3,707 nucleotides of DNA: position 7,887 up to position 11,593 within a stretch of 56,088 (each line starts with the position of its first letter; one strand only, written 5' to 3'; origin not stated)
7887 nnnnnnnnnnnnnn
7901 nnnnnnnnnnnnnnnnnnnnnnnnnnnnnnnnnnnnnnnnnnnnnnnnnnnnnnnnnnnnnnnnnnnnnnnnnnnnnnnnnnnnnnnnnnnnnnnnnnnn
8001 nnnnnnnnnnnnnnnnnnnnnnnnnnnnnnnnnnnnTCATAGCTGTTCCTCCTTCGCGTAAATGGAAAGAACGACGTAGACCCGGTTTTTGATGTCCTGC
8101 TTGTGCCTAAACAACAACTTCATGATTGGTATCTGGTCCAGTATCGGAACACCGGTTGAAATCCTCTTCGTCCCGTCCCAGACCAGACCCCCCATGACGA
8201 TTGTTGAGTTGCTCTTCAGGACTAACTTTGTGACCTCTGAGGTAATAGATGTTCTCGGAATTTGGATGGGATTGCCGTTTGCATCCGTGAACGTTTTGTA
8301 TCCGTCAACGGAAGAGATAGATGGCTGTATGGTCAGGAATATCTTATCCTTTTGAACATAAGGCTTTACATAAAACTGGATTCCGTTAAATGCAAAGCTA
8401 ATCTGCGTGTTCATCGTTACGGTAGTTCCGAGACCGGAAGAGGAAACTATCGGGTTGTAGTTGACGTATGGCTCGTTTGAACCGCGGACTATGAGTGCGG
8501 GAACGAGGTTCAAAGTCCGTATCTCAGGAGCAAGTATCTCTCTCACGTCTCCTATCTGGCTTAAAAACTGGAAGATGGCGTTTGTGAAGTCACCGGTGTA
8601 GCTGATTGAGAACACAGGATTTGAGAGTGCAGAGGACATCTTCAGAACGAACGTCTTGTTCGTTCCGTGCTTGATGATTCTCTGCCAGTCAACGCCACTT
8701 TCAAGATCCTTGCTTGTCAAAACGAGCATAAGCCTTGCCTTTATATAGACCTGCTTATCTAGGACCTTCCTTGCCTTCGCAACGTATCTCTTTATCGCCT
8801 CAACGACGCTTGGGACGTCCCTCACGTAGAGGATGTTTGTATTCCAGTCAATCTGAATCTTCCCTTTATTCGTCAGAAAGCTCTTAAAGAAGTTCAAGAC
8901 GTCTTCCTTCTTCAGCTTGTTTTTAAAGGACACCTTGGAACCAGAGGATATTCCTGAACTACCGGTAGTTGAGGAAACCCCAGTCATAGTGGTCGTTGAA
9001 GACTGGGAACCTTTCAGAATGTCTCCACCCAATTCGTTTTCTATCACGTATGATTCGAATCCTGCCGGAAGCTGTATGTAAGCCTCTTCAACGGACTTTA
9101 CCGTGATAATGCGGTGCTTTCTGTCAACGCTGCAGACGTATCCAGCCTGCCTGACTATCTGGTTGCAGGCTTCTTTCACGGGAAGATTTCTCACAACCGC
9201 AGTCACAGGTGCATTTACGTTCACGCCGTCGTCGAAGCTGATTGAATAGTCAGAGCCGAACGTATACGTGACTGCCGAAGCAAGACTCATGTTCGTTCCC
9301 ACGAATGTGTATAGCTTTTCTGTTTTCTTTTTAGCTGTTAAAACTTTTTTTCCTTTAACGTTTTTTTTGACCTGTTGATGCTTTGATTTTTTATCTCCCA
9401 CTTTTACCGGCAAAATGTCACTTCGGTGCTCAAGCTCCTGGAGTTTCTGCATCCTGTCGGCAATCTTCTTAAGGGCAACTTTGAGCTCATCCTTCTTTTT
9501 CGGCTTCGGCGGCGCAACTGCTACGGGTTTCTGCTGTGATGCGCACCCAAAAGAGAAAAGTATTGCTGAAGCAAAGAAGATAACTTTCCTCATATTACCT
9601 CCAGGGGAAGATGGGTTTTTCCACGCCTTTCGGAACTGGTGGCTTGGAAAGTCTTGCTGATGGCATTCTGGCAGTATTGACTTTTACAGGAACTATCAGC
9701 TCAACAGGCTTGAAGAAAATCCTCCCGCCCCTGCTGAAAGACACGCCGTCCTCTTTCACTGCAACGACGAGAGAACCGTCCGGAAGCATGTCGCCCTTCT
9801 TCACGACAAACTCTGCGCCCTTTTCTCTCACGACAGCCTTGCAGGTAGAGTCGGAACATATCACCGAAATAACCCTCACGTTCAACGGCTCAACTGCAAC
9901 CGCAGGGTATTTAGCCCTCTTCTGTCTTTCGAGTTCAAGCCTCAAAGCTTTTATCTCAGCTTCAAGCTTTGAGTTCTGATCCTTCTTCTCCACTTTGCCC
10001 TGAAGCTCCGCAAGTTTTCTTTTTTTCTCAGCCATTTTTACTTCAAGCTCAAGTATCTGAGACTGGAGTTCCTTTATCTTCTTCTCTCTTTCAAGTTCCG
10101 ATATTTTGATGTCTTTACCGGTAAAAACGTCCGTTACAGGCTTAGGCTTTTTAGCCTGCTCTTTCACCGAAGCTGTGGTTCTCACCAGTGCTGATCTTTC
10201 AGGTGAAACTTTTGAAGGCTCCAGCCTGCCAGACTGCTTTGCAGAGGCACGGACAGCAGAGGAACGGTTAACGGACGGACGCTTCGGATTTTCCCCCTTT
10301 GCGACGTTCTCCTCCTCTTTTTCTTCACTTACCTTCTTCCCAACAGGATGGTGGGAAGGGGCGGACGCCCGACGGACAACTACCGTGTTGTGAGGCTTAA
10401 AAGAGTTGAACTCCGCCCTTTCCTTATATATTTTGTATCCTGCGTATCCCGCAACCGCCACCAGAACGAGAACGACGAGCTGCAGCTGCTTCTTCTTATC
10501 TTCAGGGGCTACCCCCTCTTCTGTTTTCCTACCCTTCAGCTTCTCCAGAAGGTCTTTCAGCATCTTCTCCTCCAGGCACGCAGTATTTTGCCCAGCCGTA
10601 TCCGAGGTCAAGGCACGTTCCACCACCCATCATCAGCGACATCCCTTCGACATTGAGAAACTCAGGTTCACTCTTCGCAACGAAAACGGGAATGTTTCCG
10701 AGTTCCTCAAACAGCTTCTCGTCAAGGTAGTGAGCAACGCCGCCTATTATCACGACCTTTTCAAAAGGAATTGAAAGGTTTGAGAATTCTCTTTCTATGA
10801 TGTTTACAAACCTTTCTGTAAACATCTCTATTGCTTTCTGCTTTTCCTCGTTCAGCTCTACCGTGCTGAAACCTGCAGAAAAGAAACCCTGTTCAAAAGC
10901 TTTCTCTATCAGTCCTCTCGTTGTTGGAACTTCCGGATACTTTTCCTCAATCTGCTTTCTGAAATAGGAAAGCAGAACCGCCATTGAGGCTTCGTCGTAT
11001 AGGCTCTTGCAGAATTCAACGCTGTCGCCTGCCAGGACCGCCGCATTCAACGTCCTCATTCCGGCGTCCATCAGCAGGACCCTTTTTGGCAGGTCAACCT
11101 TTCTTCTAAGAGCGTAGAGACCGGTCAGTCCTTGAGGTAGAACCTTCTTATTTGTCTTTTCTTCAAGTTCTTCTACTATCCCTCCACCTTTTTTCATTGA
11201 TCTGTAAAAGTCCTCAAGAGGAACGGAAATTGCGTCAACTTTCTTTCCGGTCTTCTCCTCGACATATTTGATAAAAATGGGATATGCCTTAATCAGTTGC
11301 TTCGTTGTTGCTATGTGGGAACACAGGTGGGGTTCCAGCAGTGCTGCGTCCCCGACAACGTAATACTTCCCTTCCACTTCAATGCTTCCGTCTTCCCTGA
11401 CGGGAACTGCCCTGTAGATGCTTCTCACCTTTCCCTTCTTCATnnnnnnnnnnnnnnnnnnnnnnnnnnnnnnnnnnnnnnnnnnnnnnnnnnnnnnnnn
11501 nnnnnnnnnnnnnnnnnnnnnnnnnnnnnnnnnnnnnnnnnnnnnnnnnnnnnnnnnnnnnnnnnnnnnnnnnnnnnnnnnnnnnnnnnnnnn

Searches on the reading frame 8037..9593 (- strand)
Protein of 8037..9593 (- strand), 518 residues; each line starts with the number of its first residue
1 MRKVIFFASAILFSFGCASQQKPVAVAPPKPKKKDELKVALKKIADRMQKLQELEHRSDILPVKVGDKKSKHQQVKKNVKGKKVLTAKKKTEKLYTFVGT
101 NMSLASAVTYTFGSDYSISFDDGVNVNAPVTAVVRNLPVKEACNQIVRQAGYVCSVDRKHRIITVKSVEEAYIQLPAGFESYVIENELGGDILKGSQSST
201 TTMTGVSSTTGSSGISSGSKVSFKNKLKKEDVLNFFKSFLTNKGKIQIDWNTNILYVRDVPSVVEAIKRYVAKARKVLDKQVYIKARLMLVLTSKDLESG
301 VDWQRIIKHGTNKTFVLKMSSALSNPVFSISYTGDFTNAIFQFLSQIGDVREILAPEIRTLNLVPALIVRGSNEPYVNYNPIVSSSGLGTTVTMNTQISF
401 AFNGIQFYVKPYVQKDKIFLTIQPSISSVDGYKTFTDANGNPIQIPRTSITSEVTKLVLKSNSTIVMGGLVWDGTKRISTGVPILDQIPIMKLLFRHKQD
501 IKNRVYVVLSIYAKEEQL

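Call 12: search_protein_families(library=pfam, proteins=[window:8037-9593:-], max_evalue=0.01)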
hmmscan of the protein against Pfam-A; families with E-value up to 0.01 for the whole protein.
window:8037-9593:- (518 aa): 2 families
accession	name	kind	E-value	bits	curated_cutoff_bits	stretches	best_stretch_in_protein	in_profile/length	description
PF00263.26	Secretin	-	7.6e-23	81.4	27.5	1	344-511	2-163/169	Bacterial type II and III secretion system protein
PF03958.22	Secretin_N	-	0.0011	19.5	28.2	1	230-273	12-62/69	Bacterial type II/III secretion system short domain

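Call 91: search_protein_families(library=ncbifam, proteins=[window:8037-9593:-], max_evalue=0.001)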
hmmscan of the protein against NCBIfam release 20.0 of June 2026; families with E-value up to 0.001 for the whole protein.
window:8037-9593:- (518 aa): 9 families
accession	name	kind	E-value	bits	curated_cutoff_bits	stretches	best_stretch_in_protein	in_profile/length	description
TIGR02519.1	pilus_MshL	equivalog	1e-38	133.1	250.2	1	248-508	3-282/290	pilus (MSHA type) biogenesis protein MshL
TIGR02520.1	pilus_B_mal_scr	equivalog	1.5e-26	93.1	287.65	1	196-470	180-472/513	PilN family type IVB pilus formation outer membrane protein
TIGR02515.1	IV_pilus_PilQ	subfamily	5.4e-23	81.7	284.35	2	344-504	268-415/428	type IV pilus secretin PilQ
TIGR02517.1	type_II_gspD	equivalog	3.1e-20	72.2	351.35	1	198-504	267-578/600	type II secretion system secretin GspD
NF010083.0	PRK13568.1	equivalog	2e-14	53.2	554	1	238-511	146-412/419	DNA uptake porin HofQ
TIGR02516.1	type_III_yscC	equivalog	1.4e-13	50.2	238.45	1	241-512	196-457/463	type III secretion system outer membrane ring subunit SctC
NF007851.2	PRK10560.1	exception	2.3e-13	49.7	598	1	238-508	138-401/412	DNA uptake porin HofQ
NF042912.1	Amuc_1098_fam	equivalog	3.7e-11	41.8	750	2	423-507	703-787/805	Amuc_1098 family type IV pilus outer membrane protein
NF011873.0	PRK15346.1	equivalog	0.00014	20.7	524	1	249-508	241-486/499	EscC/YscC/HrcC family type III secretion system outer membrane ring protein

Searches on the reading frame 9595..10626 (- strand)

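Call 12: search_protein_families(library=pfam, proteins=[window:9595-10626:-], max_evalue=0.01)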
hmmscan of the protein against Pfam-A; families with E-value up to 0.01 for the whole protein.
window:9595-10626:- (343 aa): 0 families

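Call 91: search_protein_families(library=ncbifam, proteins=[window:9595-10626:-], max_evalue=0.001)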
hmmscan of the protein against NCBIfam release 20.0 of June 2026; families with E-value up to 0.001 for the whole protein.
window:9595-10626:- (343 aa): 1 family
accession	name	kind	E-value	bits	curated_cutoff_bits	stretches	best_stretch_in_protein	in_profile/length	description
TIGR03021.1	pilP_fam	equivalog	1.4e-08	35.8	34.65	1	183-298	6-119/119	type IV pilus biogenesis protein PilP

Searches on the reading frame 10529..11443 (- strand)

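Call 12: search_protein_families(library=pfam, proteins=[window:10529-11443:-], max_evalue=0.01)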
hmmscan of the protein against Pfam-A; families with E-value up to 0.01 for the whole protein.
window:10529-11443:- (304 aa): 1 family
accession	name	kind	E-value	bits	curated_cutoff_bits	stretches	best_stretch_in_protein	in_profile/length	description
PF21522.3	MreB-like_C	-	0.00063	20.8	27.8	1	125-244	2-121/123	Archaeal actin homologue MreB-like, C-terminal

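Call 91: search_protein_families(library=ncbifam, proteins=[window:10529-11443:-], max_evalue=0.001)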
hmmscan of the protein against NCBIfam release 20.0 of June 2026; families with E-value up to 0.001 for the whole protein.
window:10529-11443:- (304 aa): 1 family
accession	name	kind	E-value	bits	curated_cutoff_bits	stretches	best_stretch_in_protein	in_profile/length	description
NF010498.0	PRK13917.1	equivalog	1.2e-05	24.7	417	1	163-268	228-330/344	plasmid segregation protein ParM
